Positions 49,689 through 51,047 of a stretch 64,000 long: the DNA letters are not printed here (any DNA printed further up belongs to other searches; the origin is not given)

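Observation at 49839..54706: Membrane-anchored HerA-like ATPase + DUF2779 nuclease + 352-aa unknown: candidate undescribed defence module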

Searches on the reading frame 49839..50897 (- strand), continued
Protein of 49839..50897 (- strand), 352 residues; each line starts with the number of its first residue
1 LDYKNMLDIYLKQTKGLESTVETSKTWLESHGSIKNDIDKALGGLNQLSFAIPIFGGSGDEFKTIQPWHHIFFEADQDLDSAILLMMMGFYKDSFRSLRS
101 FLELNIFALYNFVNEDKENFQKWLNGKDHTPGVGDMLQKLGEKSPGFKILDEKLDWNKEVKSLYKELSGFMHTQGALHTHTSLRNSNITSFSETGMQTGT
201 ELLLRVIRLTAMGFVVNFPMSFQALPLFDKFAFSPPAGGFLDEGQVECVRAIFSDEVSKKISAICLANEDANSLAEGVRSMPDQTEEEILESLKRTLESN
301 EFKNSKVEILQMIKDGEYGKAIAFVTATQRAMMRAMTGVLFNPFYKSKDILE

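Call 83: search_protein_families(library=padloc, proteins=[L090:3745-8475:+, L089:973-3375:+, L001:16908-20618:+, L004:8334-9893:+, L001:8875-9972:+], max_evalue=0.00001)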
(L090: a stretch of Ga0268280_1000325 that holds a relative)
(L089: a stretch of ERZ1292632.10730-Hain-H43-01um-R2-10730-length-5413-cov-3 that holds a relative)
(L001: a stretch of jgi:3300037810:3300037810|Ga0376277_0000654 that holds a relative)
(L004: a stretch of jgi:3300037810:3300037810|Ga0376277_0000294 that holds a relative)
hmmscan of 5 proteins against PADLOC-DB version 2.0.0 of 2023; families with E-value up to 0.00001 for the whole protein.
L090:3745-8475:+ (1576 aa): 6 families
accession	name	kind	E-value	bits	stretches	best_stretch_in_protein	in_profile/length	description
PDLC05009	PDC-S37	-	0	1232.6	1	23-1570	9-1544/1550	-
PDLC02194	Hhe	-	5.8e-178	592.1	2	836-1358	1267-1783/1911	-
PDLC03924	MkoC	-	3.2e-27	93.1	1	950-1233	671-963/1136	-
PDLC03920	MkoA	-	1.4e-26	91.2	2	949-1215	791-1080/1112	-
PDLC03921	MkoA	-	1.6e-11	40.7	0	256-365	985-1094/1607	-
PDLC04140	mad8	-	1.3e-09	36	1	305-419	16-100/314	mads_8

L089:973-3375:+ (800 aa): 18 families
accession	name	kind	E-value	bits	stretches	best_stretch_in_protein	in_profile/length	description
PDLC04894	PDC-S06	-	1.5e-31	107.7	1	53-656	25-576/740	-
PDLC04887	PDC-S06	-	2.2e-26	90.7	1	7-711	1-679/790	-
PDLC04895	PDC-S06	-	1.2e-24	84.9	1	51-708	20-684/784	-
PDLC04886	PDC-S06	-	1e-23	82.1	2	51-459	21-396/727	-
PDLC04896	PDC-S06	-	4.9e-23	79.7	2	584-655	497-570/732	-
PDLC04890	PDC-S06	-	2.2e-22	77.5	1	53-757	21-676/732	-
PDLC04898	PDC-S06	-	4.9e-22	76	1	44-535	17-505/752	-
PDLC03859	LmuB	-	9e-18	62.8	1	167-634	192-563/611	-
PDLC04891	PDC-S06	-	1.3e-16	58.2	1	564-664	600-698/858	-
PDLC04897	PDC-S06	-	5.5e-14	49.7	1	171-654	118-581/727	-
PDLC04893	PDC-S06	-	2.1e-12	44.3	1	586-625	622-659/862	-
PDLC04135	mad3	-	5.6e-12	43.9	1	49-650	14-322/374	mads_3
PDLC04889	PDC-S06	-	8.2e-12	42.4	1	442-626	284-455/693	-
PDLC04888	PDC-S06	-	5.3e-10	36.1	1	586-656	624-691/851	-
PDLC02980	AriA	-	6.3e-10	37.5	0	58-170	1-120/304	-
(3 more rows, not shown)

L001:16908-20618:+ (1236 aa): 44 families (the best 25 are shown)
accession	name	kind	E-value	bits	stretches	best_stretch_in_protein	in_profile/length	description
PDLC02500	BrxHI|BrxHII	-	1.6e-56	190.5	2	339-521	431-610/933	BrxHI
PDLC02619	DrmD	-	5.2e-55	185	2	53-347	29-322/872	DrmD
PDLC02623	DrmD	-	3.7e-52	175.3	2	369-529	511-669/1040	DrmD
PDLC00659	HmaA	-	3.3e-48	162.3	2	344-521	466-647/1176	SNF2 helicase / DEAD-box helicase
PDLC02621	DrmD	-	3.4e-47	159.3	2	369-582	500-734/1040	DrmD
PDLC00633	ZorD1|ZorD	-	2.9e-37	126.2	1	72-520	462-885/908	"SWI2/SNF2 helicase, Mrr-like nuclease"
PDLC02843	DpdE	-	1.8e-35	120.2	2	55-229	157-312/1091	DpdE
PDLC02193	PLD_Helicase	-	4.6e-35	119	2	434-546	748-860/905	-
PDLC02572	DrmA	-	1.3e-34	117.3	2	75-230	138-312/1043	DrmA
PDLC02620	DrmD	-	5e-34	115.4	2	390-521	486-614/1060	DrmD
PDLC02504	BrxHI|BrxHII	-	9.5e-32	107.9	2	367-527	464-624/971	BrxHII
PDLC02840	DpdE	-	1.1e-31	108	2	76-228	180-316/1091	DpdE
PDLC00631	ZorD1|ZorD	-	1.5e-31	107.1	1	42-490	427-875/1071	"SWI2/SNF2 helicase, Mrr-like nuclease"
PDLC02632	DrmD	-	1.4e-30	104.4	2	75-128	143-196/662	DrmD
PDLC02633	DrmD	-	7.2e-29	98.3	2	386-531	524-675/839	DrmD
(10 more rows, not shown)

L004:8334-9893:+ (519 aa): 2 families
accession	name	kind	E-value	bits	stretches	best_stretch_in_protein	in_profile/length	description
PDLC04597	PDC-M36A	-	2.4e-25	87.3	1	10-232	8-214/457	-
PDLC04598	PDC-M36A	-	3.4e-08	31.3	1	145-231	2-86/330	-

L001:8875-9972:+ (365 aa): 0 families

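Call 88: search_solved_structures(query=A4, max_evalue=1)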
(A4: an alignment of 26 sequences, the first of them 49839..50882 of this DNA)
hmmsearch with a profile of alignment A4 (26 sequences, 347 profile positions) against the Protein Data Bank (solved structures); distinct sequences matched with E-value up to 1: 4.
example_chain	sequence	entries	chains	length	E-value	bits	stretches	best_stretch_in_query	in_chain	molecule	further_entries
3k9v_A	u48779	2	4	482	0.28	13.3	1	236-339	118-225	1,25-dihydroxyvitamin D(3) 24-hydroxylase, mitochondrial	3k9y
4dcn_A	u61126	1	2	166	0.87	11.6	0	292-333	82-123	ADP-ribosylation factor-like protein 1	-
5j5c_A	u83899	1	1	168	0.9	11.6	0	292-333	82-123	ADP-ribosylation factor-like protein 1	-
1upt_A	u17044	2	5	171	0.93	11.6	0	292-333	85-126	ADP-RIBOSYLATION FACTOR-LIKE PROTEIN 1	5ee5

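Call 89: search_protein_families(library=pfam, alignment_id=A4, max_evalue=0.01)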
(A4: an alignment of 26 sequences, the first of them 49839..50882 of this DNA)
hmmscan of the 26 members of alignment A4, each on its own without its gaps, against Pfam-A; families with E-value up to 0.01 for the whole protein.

A. member 1, window:49839-50882:- (347 aa): 2 families
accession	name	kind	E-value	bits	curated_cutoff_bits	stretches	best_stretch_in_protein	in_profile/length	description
PF18928.5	DUF5677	-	0.00072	20.1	27.1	0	74-121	15-62/166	Family of unknown function (DUF5677)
PF07606.16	DUF1569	-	0.0044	17.6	21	1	129-177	77-125/152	Protein of unknown function (DUF1569)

B. families by the number of members that match (of 26 scanned): 3 families
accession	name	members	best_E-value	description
PF18928.5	DUF5677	21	1.7e-05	Family of unknown function (DUF5677)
PF12729.13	4HB_MCP_1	2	0.002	Four helix bundle sensory module for signal transduction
PF07606.16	DUF1569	1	0.0044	Protein of unknown function (DUF1569)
